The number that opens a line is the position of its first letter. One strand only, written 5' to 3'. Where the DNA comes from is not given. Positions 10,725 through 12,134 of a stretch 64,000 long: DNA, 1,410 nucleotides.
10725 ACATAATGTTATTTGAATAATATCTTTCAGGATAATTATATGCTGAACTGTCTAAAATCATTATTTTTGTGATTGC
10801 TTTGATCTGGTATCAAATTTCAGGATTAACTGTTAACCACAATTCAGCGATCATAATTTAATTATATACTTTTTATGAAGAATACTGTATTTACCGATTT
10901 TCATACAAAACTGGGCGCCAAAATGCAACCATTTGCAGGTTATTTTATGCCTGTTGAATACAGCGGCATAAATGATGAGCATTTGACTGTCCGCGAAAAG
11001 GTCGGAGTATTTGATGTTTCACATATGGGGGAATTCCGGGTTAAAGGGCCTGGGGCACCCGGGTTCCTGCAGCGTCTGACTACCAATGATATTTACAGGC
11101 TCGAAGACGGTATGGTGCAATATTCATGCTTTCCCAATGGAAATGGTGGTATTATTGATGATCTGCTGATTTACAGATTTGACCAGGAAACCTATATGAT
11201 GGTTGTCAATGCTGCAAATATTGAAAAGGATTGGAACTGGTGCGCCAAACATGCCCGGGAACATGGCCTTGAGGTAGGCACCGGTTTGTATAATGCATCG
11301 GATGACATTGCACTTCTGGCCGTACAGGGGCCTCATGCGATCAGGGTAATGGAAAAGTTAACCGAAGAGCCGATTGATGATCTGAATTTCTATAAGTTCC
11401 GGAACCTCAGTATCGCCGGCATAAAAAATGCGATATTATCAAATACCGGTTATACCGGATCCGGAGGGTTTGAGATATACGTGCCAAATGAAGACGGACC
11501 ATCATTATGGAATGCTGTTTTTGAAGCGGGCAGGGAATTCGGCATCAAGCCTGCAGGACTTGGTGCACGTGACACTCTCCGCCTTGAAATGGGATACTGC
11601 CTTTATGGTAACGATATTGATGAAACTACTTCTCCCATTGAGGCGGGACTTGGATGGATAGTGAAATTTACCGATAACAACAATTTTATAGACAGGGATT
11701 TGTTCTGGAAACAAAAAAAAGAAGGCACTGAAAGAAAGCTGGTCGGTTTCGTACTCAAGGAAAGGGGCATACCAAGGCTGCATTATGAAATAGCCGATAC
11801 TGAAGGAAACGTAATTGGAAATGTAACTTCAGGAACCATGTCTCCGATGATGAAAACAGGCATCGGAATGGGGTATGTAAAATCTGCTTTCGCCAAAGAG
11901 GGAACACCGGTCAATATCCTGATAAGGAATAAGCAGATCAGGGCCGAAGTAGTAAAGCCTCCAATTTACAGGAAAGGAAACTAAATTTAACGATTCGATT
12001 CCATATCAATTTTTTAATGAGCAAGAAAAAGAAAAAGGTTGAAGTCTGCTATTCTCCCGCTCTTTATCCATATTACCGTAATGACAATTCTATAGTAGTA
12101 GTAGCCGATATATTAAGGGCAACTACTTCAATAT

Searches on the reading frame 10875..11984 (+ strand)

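Call 70: search_protein_families(library=pfam, proteins=[window:10875-11984:+], max_evalue=0.00001)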
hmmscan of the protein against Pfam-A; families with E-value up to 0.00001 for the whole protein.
window:10875-11984:+ (369 aa): 2 families
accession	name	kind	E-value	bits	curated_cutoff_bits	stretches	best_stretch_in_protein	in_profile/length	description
PF01571.26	GCV_T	-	3.9e-94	315.1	25.6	1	7-261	2-254/255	Aminomethyltransferase folate-binding domain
PF08669.17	GCV_T_C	-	1.1e-21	77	25.9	1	287-365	1-79/80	Glycine cleavage T-protein C-terminal barrel domain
